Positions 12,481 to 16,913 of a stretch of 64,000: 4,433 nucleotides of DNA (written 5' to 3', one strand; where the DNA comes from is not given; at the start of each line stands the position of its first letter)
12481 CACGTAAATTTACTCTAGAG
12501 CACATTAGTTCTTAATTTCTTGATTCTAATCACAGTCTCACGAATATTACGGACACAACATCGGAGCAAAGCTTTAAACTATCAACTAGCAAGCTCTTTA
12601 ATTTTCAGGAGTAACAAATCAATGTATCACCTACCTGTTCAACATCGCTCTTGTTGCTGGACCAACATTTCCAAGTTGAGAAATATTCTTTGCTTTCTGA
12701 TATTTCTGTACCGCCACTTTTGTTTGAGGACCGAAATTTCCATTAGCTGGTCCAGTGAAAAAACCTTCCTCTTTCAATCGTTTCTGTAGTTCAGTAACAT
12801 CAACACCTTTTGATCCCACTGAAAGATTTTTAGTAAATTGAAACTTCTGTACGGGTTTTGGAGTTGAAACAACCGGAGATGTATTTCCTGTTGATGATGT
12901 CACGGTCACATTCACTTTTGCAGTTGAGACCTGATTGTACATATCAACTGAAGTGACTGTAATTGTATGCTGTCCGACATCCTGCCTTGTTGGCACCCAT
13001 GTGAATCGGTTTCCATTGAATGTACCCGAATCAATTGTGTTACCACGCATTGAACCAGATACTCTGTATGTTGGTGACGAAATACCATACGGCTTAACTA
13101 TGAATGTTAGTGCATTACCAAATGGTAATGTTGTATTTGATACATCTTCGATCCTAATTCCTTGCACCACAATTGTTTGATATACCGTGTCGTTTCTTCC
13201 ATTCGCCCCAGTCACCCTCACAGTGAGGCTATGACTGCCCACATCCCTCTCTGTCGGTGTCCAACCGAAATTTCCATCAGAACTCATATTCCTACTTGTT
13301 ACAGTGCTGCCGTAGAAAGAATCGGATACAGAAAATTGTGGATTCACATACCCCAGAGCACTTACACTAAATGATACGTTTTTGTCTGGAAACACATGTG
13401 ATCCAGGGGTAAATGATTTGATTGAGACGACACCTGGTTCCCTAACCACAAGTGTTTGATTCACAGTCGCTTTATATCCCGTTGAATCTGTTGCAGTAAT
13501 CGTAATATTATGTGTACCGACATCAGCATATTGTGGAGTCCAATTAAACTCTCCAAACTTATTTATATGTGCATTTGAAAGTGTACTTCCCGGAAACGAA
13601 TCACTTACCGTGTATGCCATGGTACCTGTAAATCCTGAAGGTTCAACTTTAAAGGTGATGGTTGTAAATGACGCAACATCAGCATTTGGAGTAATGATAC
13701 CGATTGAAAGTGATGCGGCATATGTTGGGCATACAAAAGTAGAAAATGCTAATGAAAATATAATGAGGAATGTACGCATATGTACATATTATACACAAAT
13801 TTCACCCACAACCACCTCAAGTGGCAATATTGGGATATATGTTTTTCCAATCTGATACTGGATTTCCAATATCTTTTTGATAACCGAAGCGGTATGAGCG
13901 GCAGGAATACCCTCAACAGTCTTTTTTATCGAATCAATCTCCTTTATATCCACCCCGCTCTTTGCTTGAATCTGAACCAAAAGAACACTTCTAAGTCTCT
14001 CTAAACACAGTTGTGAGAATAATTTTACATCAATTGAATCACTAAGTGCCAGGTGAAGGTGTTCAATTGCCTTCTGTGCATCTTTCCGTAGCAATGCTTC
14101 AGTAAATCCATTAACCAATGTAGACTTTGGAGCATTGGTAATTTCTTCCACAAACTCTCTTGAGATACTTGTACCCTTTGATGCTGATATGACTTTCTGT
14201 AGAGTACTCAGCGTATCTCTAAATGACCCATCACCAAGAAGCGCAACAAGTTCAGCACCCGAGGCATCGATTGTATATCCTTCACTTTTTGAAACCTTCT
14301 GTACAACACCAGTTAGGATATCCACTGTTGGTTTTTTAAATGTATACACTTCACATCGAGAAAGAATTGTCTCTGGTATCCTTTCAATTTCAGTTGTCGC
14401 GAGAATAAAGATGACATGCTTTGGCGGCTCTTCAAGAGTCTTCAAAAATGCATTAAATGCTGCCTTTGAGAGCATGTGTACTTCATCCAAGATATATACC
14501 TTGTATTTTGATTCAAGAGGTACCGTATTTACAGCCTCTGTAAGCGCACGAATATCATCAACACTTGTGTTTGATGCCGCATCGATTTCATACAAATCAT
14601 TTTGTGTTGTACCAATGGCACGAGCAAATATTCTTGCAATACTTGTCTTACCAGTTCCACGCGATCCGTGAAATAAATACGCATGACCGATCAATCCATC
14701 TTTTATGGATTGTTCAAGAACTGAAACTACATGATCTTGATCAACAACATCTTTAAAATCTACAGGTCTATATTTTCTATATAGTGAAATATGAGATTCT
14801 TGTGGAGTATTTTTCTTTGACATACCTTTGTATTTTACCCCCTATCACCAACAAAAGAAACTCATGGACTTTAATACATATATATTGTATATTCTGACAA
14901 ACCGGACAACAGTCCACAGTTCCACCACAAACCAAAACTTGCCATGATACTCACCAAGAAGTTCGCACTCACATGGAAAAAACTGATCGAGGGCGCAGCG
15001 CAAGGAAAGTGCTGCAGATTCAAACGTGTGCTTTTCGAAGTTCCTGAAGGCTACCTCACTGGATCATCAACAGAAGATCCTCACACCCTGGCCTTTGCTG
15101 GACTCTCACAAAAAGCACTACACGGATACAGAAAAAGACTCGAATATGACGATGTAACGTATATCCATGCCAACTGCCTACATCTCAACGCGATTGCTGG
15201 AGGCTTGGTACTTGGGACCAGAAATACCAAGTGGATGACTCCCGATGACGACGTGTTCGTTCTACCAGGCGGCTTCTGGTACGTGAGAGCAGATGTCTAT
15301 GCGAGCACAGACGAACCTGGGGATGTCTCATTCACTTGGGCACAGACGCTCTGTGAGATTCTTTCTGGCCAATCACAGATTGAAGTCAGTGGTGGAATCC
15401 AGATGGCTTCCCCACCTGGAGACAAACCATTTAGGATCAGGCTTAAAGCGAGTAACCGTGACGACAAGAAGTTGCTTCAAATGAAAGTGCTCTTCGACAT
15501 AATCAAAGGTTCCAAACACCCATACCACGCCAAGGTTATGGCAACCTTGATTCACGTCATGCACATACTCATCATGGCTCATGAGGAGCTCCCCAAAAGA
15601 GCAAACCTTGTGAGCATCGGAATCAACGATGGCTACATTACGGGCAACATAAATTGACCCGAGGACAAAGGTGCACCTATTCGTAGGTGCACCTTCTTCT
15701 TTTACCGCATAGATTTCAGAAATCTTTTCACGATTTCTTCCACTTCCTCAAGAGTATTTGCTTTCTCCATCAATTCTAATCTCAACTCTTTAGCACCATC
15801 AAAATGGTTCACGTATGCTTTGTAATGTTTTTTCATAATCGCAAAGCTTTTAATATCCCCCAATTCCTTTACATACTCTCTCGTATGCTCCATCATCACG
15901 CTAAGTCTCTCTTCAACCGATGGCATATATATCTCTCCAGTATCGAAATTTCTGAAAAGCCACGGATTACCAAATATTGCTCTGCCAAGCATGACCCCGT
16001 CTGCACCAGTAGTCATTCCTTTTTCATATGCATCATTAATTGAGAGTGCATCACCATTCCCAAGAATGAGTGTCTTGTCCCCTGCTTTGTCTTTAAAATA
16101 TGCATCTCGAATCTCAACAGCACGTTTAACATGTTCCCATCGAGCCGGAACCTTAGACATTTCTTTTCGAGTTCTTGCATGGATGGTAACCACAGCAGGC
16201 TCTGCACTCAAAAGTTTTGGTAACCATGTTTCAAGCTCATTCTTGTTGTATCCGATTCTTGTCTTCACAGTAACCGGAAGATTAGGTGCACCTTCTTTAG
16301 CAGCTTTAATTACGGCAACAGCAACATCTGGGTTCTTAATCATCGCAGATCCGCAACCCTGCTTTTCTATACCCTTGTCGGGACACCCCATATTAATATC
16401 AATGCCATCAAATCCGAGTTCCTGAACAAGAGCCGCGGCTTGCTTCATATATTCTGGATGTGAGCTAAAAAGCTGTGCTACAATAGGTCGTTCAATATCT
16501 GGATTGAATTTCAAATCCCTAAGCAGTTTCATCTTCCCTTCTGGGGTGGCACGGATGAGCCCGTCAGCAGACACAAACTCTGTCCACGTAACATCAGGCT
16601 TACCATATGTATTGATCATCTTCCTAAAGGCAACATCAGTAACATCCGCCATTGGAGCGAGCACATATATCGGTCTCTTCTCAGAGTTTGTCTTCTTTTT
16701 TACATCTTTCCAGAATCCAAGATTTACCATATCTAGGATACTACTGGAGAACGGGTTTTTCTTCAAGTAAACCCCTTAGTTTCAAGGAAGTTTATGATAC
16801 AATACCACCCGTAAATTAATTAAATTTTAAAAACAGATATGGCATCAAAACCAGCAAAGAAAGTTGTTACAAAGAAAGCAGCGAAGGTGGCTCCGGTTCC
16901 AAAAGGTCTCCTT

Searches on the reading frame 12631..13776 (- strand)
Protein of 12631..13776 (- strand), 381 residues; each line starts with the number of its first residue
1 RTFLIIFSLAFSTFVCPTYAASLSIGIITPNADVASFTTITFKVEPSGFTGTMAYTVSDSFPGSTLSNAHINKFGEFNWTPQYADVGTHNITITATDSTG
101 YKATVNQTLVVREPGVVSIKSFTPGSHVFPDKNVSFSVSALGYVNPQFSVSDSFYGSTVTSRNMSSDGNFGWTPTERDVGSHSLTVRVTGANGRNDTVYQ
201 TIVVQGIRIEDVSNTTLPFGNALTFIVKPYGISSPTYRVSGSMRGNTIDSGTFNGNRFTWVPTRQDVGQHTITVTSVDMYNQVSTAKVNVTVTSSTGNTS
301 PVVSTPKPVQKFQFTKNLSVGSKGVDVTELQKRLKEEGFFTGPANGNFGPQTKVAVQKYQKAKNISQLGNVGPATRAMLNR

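Call 57: search_protein_families(library=pfam, proteins=[window:12631-13776:-], max_evalue=0.0001)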
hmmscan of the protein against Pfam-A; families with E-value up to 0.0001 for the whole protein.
window:12631-13776:- (381 aa): 4 families
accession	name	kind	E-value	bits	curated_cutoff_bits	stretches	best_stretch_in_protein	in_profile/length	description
PF01471.23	PG_binding_1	-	1e-13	51.7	23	1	324-379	2-57/57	Putative peptidoglycan binding domain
PF05345.18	He_PIG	-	7.7e-09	36.3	24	0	36-111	15-95/96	Putative Ig domain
PF17963.7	Big_9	-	4.1e-05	24.8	23.6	0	69-107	48-86/89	Bacterial Ig domain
PF19077.6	Big_13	-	7e-05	23.7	27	0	66-108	53-97/102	Bacterial Ig-like domain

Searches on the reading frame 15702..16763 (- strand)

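Call 57: search_protein_families(library=pfam, proteins=[window:15702-16763:-], max_evalue=0.0001)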
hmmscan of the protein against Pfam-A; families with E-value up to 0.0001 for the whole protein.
window:15702-16763:- (353 aa): 1 family
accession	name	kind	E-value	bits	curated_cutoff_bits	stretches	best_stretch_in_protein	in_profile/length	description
PF01207.24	Dus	-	4.5e-63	213.7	20.4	1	35-350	2-308/311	Dihydrouridine synthase (Dus)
